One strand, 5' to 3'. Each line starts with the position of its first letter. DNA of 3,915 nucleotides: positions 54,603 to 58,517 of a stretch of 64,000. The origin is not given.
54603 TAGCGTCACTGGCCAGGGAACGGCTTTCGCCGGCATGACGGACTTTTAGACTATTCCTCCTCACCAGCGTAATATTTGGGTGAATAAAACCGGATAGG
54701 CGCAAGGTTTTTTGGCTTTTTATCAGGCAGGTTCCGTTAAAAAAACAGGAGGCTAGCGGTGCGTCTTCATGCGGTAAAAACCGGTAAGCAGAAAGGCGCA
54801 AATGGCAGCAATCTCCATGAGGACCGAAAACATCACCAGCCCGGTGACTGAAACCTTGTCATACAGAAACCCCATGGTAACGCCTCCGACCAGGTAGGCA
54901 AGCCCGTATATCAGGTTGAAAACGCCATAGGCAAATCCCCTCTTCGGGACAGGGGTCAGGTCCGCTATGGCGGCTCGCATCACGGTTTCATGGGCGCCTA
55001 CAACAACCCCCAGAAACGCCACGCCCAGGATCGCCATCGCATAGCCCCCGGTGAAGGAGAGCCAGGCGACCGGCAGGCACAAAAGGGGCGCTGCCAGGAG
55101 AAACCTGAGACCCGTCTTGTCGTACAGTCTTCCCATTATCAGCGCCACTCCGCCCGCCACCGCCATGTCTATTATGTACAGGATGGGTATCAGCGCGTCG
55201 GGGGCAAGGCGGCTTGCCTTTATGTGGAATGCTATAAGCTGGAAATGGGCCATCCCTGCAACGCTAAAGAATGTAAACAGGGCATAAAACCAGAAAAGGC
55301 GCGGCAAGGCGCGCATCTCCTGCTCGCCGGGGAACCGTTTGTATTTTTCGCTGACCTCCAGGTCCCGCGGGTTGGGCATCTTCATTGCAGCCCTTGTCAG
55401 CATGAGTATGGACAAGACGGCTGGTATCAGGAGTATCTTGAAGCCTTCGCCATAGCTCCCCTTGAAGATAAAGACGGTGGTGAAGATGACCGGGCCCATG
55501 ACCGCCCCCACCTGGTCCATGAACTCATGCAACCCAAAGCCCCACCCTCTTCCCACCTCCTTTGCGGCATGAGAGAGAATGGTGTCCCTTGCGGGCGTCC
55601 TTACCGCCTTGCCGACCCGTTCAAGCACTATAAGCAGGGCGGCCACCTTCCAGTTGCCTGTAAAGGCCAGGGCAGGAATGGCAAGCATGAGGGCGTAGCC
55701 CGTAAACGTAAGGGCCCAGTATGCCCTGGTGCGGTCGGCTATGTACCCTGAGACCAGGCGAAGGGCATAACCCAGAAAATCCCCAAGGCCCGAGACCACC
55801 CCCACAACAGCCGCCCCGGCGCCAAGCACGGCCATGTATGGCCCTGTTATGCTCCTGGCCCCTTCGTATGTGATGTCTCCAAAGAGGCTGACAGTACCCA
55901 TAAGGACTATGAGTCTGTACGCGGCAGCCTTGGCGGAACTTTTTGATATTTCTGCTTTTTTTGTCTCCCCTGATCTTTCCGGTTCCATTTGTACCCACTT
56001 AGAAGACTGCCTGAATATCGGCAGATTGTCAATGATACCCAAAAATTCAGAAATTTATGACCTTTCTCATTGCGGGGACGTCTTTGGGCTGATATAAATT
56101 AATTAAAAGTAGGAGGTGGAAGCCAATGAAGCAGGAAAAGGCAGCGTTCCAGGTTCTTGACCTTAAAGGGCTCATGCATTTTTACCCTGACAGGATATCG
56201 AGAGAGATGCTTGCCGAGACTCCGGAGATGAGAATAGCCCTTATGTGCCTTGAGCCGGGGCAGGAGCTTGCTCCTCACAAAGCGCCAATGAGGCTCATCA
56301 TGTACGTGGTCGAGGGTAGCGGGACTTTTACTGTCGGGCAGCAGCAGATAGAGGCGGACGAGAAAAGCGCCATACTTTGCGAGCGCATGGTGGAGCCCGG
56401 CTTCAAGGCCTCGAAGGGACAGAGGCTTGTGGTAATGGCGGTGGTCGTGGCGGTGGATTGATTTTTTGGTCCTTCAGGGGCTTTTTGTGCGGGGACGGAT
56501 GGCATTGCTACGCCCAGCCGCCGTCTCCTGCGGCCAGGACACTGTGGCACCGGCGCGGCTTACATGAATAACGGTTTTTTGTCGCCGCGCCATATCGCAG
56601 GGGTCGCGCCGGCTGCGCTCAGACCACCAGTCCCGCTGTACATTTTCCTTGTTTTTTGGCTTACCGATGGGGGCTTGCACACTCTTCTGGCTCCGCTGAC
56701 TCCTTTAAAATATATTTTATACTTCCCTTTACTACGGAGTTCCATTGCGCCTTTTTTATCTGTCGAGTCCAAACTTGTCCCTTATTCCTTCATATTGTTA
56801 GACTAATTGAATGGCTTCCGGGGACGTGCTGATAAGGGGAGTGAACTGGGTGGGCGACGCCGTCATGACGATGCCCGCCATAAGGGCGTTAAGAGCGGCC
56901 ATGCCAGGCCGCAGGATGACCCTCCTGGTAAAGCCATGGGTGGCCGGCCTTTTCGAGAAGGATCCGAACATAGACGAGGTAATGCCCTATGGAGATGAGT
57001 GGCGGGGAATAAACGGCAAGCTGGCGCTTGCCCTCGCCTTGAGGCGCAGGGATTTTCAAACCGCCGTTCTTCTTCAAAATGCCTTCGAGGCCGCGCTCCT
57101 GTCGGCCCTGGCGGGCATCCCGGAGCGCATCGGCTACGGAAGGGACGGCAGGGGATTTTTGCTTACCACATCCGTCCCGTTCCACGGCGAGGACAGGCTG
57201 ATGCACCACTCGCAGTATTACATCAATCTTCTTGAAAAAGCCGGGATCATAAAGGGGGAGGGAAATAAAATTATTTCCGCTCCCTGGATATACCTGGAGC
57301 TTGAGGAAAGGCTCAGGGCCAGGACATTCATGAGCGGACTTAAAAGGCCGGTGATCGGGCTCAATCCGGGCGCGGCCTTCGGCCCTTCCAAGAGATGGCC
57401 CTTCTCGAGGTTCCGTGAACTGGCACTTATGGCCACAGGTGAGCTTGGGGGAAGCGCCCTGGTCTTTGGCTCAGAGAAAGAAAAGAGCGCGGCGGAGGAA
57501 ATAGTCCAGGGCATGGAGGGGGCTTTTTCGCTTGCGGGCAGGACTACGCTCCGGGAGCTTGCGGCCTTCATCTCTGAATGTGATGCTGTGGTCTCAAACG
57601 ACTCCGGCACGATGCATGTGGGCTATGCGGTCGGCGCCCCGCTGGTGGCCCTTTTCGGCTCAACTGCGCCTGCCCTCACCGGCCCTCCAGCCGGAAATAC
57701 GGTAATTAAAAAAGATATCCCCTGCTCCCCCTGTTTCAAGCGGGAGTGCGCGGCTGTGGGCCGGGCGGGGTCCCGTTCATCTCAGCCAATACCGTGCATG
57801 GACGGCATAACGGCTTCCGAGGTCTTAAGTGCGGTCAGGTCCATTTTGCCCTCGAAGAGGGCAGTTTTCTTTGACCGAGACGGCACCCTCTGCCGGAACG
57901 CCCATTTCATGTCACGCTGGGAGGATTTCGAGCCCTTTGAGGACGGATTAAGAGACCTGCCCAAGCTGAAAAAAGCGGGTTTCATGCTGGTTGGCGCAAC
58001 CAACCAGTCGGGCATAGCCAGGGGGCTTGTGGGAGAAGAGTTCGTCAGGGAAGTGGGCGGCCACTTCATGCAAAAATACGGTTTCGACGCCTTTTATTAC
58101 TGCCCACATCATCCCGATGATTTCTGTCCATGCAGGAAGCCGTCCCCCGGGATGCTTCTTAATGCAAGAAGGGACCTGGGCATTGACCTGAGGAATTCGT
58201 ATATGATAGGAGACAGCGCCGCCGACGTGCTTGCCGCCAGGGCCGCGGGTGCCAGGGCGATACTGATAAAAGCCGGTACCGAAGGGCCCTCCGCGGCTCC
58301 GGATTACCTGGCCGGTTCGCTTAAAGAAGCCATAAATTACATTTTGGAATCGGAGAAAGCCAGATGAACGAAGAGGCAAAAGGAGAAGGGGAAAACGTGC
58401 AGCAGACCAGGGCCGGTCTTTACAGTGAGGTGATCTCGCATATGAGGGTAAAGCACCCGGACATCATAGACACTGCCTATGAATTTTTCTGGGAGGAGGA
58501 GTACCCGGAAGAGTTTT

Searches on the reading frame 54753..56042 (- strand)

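Call 15: search_protein_families(library=pfam, proteins=[window:54753-56042:-])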
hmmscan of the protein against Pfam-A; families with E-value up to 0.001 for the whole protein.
window:54753-56042:- (429 aa): 1 family
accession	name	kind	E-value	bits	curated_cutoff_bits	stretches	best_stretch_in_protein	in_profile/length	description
PF07690.21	MFS_1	-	3.6e-27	95.6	33.4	2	65-376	14-336/347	Major Facilitator Superfamily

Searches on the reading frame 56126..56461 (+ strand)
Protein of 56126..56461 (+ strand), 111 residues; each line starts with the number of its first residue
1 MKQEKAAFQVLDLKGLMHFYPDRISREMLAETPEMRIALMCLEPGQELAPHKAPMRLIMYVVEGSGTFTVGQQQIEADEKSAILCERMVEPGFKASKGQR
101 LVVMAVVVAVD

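Call 15: search_protein_families(library=pfam, proteins=[window:56126-56461:+])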
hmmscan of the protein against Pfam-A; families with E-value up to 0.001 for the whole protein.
window:56126-56461:+ (111 aa): 1 family
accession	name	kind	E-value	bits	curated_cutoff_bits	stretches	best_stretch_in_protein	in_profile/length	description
PF07883.17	Cupin_2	-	6.5e-06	26.2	27.2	1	39-105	2-68/70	Cupin domain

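Call 26: find_encoding_contigs(protein=window:56126-56461:+, flank=3000, max_places=10)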
Protein window:56126-56461:+ (111 aa): no gene with exactly this product is on record in the collection.

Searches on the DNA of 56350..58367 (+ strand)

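Call 7: search_rna_families(source=window, start=56350, end=56850, threshold=evalue, max_evalue=10, show_alignments=3)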
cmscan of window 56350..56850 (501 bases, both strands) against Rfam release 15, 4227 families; matches with E-value up to 10: 1.
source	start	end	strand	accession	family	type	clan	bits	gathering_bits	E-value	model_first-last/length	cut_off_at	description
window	56688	56785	+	RF04328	snR107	Gene; snRNA; snoRNA; CD-box;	-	13.8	44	9.2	1-118/118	no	Fungal C/D box small nucleolar RNA 107 family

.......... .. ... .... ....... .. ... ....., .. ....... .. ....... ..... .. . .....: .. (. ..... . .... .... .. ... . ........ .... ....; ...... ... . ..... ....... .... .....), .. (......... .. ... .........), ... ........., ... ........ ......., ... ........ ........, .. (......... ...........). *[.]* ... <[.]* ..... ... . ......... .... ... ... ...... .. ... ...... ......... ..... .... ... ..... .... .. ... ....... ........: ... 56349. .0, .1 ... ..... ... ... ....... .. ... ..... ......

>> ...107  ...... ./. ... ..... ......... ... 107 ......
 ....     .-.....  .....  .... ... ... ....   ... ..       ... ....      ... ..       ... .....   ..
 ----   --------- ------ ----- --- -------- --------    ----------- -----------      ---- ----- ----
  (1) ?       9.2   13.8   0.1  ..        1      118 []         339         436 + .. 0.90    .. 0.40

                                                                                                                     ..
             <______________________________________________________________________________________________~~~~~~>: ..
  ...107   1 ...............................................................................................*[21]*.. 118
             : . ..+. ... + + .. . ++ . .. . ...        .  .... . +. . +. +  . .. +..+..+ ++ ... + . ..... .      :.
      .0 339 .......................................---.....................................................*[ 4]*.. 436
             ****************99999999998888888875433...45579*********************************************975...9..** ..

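Call 73: search_rna_families(source=L085, start=2940, end=3200, threshold=evalue, max_evalue=10)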
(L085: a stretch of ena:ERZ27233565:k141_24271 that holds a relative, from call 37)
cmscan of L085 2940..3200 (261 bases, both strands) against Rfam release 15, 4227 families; matches with E-value up to 10: 1.
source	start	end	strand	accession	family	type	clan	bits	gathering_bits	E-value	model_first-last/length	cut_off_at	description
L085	3023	3087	+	RF03606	mir-2071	Gene; miRNA;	-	13.1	100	4.8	1-74/74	no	mir-2071 microRNA precursor family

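Call 74: search_rna_families(source=L087, start=9536, end=10000, threshold=evalue, max_evalue=10)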
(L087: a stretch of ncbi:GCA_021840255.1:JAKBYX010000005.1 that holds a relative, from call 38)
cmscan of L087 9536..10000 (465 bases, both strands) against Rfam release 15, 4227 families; matches with E-value up to 10: 9.
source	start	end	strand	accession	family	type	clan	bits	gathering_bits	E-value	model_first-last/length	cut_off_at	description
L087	9556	9580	-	RF02029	sraA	Gene; sRNA;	-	21.5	56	0.63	62-86/95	no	sraA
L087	9758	9908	-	RF03819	mir-Ro6-3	Gene; miRNA;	-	20.8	79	0.82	1-72/72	no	mir-Ro6-3 microRNA precursor family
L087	9756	9911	-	RF04159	MIR1437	Gene; miRNA;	-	19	168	0.82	1-192/192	no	MIR1437 microRNA precursor family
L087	9758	9908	+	RF03819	mir-Ro6-3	Gene; miRNA;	-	17.4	79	5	1-72/72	no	mir-Ro6-3 microRNA precursor family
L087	9536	9633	+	RF02082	STnc540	Gene; sRNA;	-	14.4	38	1.4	101-202/202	5'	Enterobacterial sRNA STnc540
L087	9765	9901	-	RF04104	MIR918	Gene; miRNA;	-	13.6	268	6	1-265/265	no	MIR918 microRNA precursor family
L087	9555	9581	-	RF04104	MIR918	Gene; miRNA;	-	13.1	268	7.8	1-265/265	no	MIR918 microRNA precursor family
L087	9577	9664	-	RF00430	SNORA54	Gene; snRNA; snoRNA; HACA-box;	CL00034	12.4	60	8.5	1-129/129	no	Small nucleolar RNA SNORA54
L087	9536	9626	-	RF02456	Diantho_3_UTR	Cis-reg;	-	9.1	100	8.6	1-106/205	3'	Dianthovirus RNA2 3'UTR stem loops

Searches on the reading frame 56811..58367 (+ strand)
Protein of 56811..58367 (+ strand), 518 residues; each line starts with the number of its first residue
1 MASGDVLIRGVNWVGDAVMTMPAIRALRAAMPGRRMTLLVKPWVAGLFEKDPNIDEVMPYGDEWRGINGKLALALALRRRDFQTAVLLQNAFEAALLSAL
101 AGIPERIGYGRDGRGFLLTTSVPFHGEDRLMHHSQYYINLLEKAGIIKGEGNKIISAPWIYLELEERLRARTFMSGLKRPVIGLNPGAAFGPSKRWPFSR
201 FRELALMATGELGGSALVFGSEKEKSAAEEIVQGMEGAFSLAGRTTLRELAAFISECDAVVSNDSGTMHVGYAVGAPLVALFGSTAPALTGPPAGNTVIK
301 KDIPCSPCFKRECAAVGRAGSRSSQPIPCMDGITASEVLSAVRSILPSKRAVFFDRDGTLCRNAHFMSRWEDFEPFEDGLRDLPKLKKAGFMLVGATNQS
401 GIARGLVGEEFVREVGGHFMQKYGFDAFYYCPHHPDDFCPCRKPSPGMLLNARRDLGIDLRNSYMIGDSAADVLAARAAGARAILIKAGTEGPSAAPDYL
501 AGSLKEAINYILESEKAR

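Call 15: search_protein_families(library=pfam, proteins=[window:56811-58367:+])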
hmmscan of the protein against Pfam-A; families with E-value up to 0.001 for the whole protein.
window:56811-58367:+ (518 aa): 5 families
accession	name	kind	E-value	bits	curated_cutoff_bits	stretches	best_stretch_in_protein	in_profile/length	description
PF01075.23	Glyco_transf_9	-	4.2e-45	154.4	22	1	72-314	3-242/247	Glycosyltransferase family 9 (heptosyltransferase)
PF13242.12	Hydrolase_like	-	2.1e-16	60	22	1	441-507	2-75/75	HAD-hyrolase-like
PF00702.32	Hydrolase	-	9.8e-11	42.8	26.4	1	412-480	125-191/191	haloacid dehalogenase-like hydrolase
PF13419.12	HAD_2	-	2e-06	28.5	23.8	1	441-485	133-177/178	Haloacid dehalogenase-like hydrolase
PF08645.17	PNK3P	-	3.3e-06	27.4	22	1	352-472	3-129/161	Polynucleotide kinase 3 phosphatase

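Call 28: find_homologous_proteins(query=window:56811-58367:+)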
Query window:56811-58367:+ (518 aa): 2796 proteins with E <= 0.001 among 8000 candidates; the best 120 are listed.
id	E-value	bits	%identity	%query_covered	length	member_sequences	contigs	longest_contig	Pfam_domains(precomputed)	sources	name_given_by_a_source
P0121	0.0e+0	1179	100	100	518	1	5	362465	PF13419.13,PF00702.33,PF08645.18,PF13242.13,PF01075.24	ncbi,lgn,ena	-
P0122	0.0e+0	1055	89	100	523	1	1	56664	PF13419.13,PF00702.33,PF08645.18,PF13242.13,PF01075.24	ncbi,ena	-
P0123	1.5e-290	982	84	99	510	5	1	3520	PF13419.13,PF00702.33,PF08645.18,PF13242.13,PF01075.24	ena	-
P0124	2.6e-285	965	80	100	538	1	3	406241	PF13419.13,PF00702.33,PF08645.18,PF13242.13,PF01075.24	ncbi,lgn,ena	-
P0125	1.6e-270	916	78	99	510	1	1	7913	PF13419.13,PF00702.33,PF13242.13,PF01075.24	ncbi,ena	-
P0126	4.9e-265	898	76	100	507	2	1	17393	PF13419.13,PF00702.33,PF13242.13,PF01075.24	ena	-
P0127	6.3e-237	805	70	98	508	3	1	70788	PF13419.13,PF00702.33,PF13242.13,PF01075.24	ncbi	-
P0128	2.7e-232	790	68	99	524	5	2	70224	PF13419.13,PF00702.33,PF13242.13,PF01075.24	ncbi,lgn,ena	-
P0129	1.0e-227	775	69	99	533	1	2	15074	PF13419.13,PF00702.33,PF13242.13,PF01075.24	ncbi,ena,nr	ncbi:MAG: lipopolysaccharide heptosyltransferase II [Nitrospiraceae bacterium]|nr:lipopolysaccharide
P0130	1.4e-226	771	67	98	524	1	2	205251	PF13419.13,PF00702.33,PF13242.13,PF01075.24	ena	-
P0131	2.3e-218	744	66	99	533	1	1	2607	PF13419.13,PF00702.33,PF13242.13,PF01075.24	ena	-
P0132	3.4e-213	727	65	99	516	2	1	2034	PF13419.13,PF00702.33,PF13242.13,PF01075.24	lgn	-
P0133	4.8e-212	723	66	99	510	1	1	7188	PF00702.33,PF13242.13,PF01075.24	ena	-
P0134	2.6e-205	701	61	99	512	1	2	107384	PF13419.13,PF00702.33,PF08645.18,PF13242.13,PF01075.24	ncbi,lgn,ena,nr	ncbi:MAG: lipopolysaccharide heptosyltransferase II [Nitrospiraceae bacterium]|nr:lipopolysaccharide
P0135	6.9e-196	670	60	98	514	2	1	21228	PF00702.33,PF08645.18,PF13242.13,PF01075.24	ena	-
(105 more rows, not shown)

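Call 37: find_encoding_contigs(protein=P0122, flank=10000, max_places=3)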
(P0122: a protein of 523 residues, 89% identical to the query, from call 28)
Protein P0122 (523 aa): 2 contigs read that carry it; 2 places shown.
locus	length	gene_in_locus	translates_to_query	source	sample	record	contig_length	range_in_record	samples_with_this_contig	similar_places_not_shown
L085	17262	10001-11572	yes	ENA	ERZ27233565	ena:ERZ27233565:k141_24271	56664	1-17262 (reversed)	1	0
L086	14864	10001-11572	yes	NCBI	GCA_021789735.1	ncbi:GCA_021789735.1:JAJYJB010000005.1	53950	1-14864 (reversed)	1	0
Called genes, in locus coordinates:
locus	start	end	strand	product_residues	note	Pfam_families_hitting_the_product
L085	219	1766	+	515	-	PF12072:RNase_Y_N, PF00013:KH_1 (weak), PF01966:HD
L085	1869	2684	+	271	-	PF00149:Metallophos, PF13277:YmdB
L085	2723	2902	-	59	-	-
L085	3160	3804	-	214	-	PF01135:PCMT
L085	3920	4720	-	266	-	PF01975:SurE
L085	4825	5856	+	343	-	PF00586:AIRS, PF02769:AIRS_C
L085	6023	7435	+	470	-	PF03951:Gln-synt_N, PF00120:Gln-synt_C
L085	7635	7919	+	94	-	-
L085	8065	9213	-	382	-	PF07690:MFS_1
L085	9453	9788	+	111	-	PF07883:Cupin_2, PF02311:AraC_binding (weak)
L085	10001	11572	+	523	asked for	PF01075:Glyco_transf_9, PF08645:PNK3P (faint), PF13419:HAD_2 (weak), PF00702:Hydrolase, PF13242:Hydrolase_like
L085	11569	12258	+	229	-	PF25948:DUF7986 (weak)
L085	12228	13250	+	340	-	PF01075:Glyco_transf_9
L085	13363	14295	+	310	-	PF00582:Usp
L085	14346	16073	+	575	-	PF00317:Ribonuc_red_lgN, PF02867:Ribonuc_red_lgC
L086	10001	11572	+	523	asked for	PF01075:Glyco_transf_9, PF08645:PNK3P (faint), PF13419:HAD_2 (weak), PF00702:Hydrolase, PF13242:Hydrolase_like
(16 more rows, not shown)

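Call 38: find_encoding_contigs(protein=P0124, flank=10000, max_places=3)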
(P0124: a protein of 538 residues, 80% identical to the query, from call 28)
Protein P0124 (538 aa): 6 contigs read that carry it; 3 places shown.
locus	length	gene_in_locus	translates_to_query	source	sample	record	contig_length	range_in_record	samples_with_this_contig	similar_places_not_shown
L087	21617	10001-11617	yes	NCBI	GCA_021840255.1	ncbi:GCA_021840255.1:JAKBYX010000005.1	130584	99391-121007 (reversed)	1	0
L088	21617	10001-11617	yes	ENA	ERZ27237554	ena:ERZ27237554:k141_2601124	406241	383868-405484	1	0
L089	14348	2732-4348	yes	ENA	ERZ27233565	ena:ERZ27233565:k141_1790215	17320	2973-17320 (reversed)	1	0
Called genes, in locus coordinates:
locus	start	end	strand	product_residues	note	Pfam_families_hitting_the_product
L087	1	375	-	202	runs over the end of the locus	PF22769:DCD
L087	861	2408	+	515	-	PF12072:RNase_Y_N, PF00013:KH_1 (weak), PF01966:HD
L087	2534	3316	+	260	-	PF00149:Metallophos, PF13277:YmdB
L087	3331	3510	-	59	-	-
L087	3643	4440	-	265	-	PF01975:SurE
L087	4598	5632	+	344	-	PF00586:AIRS, PF02769:AIRS_C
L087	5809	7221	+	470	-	PF03951:Gln-synt_N, PF00120:Gln-synt_C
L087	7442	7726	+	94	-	-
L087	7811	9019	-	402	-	PF07690:MFS_1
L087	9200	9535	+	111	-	PF07883:Cupin_2, PF02311:AraC_binding (weak)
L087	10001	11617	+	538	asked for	PF01075:Glyco_transf_9, PF00702:Hydrolase (faint), PF08645:PNK3P (weak), PF13419:HAD_2 (faint), PF13242:Hydrolase_like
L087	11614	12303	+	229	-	PF25948:DUF7986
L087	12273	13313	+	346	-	PF01075:Glyco_transf_9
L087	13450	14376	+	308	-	PF00582:Usp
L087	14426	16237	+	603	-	PF00317:Ribonuc_red_lgN, PF02867:Ribonuc_red_lgC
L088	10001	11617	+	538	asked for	PF01075:Glyco_transf_9, PF00702:Hydrolase (faint), PF08645:PNK3P (weak), PF13419:HAD_2 (faint), PF13242:Hydrolase_like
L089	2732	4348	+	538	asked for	PF01075:Glyco_transf_9, PF00702:Hydrolase (faint), PF08645:PNK3P (weak), PF13419:HAD_2 (faint), PF13242:Hydrolase_like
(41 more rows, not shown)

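Call 42: find_encoding_contigs(protein=P0126, flank=10000, max_places=2)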
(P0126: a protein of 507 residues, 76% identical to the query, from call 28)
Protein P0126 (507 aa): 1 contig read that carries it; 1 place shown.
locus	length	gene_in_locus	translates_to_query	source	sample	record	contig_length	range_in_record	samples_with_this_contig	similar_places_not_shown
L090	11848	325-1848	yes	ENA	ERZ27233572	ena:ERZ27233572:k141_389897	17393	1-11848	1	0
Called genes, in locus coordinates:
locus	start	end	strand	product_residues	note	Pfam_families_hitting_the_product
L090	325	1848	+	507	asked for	PF01075:Glyco_transf_9, PF13419:HAD_2 (weak), PF00702:Hydrolase (weak), PF13242:Hydrolase_like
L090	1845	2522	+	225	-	PF25948:DUF7986 (weak)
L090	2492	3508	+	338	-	PF01075:Glyco_transf_9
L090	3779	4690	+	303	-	PF00582:Usp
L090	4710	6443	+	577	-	PF00317:Ribonuc_red_lgN, PF02867:Ribonuc_red_lgC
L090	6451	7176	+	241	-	PF03740:PdxJ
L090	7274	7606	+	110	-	PF01648:ACPS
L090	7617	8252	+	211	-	PF00730:HhH-GPD, PF00633:HHH (faint)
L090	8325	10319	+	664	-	PF01555:N6_N4_Mtase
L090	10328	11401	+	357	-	PF13310:Virulence_RhuM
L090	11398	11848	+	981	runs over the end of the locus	PF04851:ResIII, PF00270:DEAD (weak), PF19778:RE_endonuc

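Call 43: find_encoding_contigs(protein=P0127, flank=10000, max_places=2)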
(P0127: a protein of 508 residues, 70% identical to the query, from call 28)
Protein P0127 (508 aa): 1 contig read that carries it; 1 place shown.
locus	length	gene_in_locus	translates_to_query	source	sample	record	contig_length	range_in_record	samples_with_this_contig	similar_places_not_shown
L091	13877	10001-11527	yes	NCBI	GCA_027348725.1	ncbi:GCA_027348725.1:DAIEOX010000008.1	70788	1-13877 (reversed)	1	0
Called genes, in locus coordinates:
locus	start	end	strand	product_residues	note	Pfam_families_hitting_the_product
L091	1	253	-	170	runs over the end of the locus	PF22769:DCD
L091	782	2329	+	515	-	PF12072:RNase_Y_N, PF00013:KH_1 (weak), PF08668:HDOD (faint), PF01966:HD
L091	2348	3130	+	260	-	PF00149:Metallophos, PF13277:YmdB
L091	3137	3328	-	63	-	-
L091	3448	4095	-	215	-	PF01135:PCMT, PF00398:RrnaAD (weak), PF13847:Methyltransf_31 (weak), PF08241:Methyltransf_11 (faint), PF13649:Methyltransf_25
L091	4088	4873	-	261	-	PF01975:SurE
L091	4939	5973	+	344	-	PF00586:AIRS, PF02769:AIRS_C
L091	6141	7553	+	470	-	PF03951:Gln-synt_N, PF00120:Gln-synt_C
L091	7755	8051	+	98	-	-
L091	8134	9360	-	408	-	PF07690:MFS_1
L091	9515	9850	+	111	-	PF07883:Cupin_2, PF02311:AraC_binding (weak)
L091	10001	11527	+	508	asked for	PF01075:Glyco_transf_9, PF00702:Hydrolase, PF13419:HAD_2 (weak), PF13242:Hydrolase_like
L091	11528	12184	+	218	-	PF25948:DUF7986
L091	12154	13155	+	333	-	PF01075:Glyco_transf_9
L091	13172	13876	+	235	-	?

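Call 44: find_encoding_contigs(protein=P0128, flank=10000, max_places=2)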
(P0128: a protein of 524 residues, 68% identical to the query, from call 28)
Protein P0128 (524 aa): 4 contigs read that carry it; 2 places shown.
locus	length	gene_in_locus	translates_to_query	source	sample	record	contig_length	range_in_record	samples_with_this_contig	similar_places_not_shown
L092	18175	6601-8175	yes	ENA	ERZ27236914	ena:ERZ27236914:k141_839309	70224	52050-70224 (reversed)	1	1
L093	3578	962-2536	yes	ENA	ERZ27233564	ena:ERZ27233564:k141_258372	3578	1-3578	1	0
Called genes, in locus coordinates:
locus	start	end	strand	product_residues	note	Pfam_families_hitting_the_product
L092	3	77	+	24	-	?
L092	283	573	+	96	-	-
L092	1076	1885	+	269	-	PF10670:DUF4198 (faint), PF13620:CarboxypepD_reg (weak)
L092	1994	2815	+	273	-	PF13620:CarboxypepD_reg (faint)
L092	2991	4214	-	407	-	PF07690:MFS_1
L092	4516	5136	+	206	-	PF03843:Slp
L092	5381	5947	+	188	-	PF02517:Rce1-like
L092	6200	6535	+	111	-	PF07883:Cupin_2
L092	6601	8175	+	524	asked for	PF01075:Glyco_transf_9, PF13419:HAD_2 (weak), PF00702:Hydrolase, PF13242:Hydrolase_like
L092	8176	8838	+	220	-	-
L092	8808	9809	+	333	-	PF01075:Glyco_transf_9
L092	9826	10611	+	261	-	PF00005:ABC_tran, PF13304:AAA_21 (faint)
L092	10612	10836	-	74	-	-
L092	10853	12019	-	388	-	PF00015:MCPsignal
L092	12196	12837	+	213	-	-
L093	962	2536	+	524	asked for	PF01075:Glyco_transf_9, PF13419:HAD_2 (weak), PF00702:Hydrolase, PF13242:Hydrolase_like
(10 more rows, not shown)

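Call 54: find_encoding_contigs(protein=P0123, flank=10000, max_places=3)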
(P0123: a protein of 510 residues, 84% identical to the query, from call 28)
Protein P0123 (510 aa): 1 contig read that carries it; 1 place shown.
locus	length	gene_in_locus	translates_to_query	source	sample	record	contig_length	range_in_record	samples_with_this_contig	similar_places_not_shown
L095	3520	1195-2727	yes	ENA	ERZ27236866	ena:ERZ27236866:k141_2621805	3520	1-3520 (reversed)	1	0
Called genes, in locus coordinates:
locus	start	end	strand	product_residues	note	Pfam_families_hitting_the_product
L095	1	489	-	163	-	?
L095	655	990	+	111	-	PF07883:Cupin_2, PF02311:AraC_binding (weak)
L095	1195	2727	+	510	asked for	PF01075:Glyco_transf_9, PF13419:HAD_2 (faint), PF08645:PNK3P (weak), PF00702:Hydrolase (weak), PF13242:Hydrolase_like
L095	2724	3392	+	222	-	PF25948:DUF7986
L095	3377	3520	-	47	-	?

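Call 55: find_encoding_contigs(protein=P0125, flank=10000, max_places=3)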
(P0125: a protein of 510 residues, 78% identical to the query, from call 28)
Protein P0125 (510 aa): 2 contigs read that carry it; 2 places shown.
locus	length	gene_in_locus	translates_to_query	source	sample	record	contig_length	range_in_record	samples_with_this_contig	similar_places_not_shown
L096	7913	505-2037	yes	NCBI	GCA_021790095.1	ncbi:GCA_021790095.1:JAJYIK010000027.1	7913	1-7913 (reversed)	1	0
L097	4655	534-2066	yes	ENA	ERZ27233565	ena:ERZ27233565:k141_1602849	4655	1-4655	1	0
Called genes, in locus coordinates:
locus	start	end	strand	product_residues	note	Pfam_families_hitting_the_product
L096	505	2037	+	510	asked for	PF01075:Glyco_transf_9, PF13419:HAD_2 (weak), PF00702:Hydrolase, PF13242:Hydrolase_like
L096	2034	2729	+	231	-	PF25948:DUF7986 (weak)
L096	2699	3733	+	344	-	PF01075:Glyco_transf_9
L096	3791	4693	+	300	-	PF00582:Usp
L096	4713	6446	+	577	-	PF00317:Ribonuc_red_lgN, PF02867:Ribonuc_red_lgC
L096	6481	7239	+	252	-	PF03740:PdxJ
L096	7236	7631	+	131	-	PF01648:ACPS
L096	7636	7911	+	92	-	?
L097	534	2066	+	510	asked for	PF01075:Glyco_transf_9, PF13419:HAD_2 (weak), PF00702:Hydrolase, PF13242:Hydrolase_like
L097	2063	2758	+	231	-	PF25948:DUF7986 (weak)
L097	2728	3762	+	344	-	PF01075:Glyco_transf_9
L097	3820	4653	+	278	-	?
